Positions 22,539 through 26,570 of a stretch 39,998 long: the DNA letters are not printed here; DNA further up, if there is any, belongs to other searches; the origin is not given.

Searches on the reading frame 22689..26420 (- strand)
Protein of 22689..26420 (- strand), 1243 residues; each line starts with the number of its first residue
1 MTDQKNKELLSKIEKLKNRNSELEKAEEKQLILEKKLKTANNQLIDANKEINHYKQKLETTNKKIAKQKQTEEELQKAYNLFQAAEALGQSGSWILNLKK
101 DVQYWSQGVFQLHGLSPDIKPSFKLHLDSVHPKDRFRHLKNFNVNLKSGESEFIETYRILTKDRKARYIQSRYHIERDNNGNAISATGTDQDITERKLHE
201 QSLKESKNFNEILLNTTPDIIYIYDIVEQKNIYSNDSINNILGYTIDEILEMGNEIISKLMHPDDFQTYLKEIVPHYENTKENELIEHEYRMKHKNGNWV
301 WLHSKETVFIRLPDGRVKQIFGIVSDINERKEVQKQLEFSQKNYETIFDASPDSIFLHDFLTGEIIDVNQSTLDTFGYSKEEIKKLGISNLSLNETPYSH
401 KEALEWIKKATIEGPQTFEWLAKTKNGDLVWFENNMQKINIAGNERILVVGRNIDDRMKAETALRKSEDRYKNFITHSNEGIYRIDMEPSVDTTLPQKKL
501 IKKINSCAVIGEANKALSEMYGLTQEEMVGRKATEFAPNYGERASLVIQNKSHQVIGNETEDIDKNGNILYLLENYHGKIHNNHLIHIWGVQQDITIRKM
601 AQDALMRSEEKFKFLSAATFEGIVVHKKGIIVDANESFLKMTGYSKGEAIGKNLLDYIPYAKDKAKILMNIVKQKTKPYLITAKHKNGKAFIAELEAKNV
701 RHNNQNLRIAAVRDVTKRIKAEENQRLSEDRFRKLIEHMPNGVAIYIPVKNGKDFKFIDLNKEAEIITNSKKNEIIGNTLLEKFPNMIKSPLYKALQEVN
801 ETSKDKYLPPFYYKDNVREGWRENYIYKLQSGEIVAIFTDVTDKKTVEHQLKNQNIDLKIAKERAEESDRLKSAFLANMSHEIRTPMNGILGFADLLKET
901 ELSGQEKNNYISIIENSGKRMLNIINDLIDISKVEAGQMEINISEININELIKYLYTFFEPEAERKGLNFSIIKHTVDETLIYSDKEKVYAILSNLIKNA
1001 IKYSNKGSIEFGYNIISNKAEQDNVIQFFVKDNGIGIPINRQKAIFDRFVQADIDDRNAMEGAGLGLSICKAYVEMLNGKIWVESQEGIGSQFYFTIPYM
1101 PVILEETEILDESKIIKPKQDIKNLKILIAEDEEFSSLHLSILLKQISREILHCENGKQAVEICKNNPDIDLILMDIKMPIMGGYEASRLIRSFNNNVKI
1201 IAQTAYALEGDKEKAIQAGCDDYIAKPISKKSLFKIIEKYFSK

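Call 34: search_protein_families(library=pfam, proteins=[window:22689-26420:-])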
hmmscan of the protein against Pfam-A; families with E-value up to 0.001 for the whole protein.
window:22689-26420:- (1243 aa): 10 families
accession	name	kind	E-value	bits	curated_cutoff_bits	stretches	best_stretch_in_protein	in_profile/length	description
PF08447.18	PAS_3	-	8.2e-43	145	25.6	2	232-323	2-88/89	PAS fold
PF13426.13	PAS_9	-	1.2e-39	135.2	27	4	622-717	3-103/103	PAS domain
PF00989.32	PAS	-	6.9e-35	119.9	22.6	2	623-707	15-103/113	PAS fold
PF13188.13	PAS_8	-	3.2e-26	90.7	21.8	1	344-406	3-60/65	PAS domain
PF02518.31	HATPase_c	-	6.6e-25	88.2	26.4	1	985-1099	2-109/111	Histidine kinase-, DNA gyrase B-, and HSP90-like ATPase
PF00072.30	Response_reg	-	2.4e-22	79.6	30.2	1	1127-1237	1-110/111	Response regulator receiver domain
PF00512.31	HisKA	-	3.4e-21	75.5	26.9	1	872-937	2-66/66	His Kinase A (phospho-acceptor) domain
PF08448.16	PAS_4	-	4.8e-15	56.2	23.1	0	510-539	17-46/110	PAS fold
PF14598.12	PAS_11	-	8.5e-05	22.9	25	0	254-311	34-88/109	PAS domain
PF18095.7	PAS_12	-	0.00014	21.9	22.6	1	194-280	33-116/153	UPF0242 C-terminal PAS-like domain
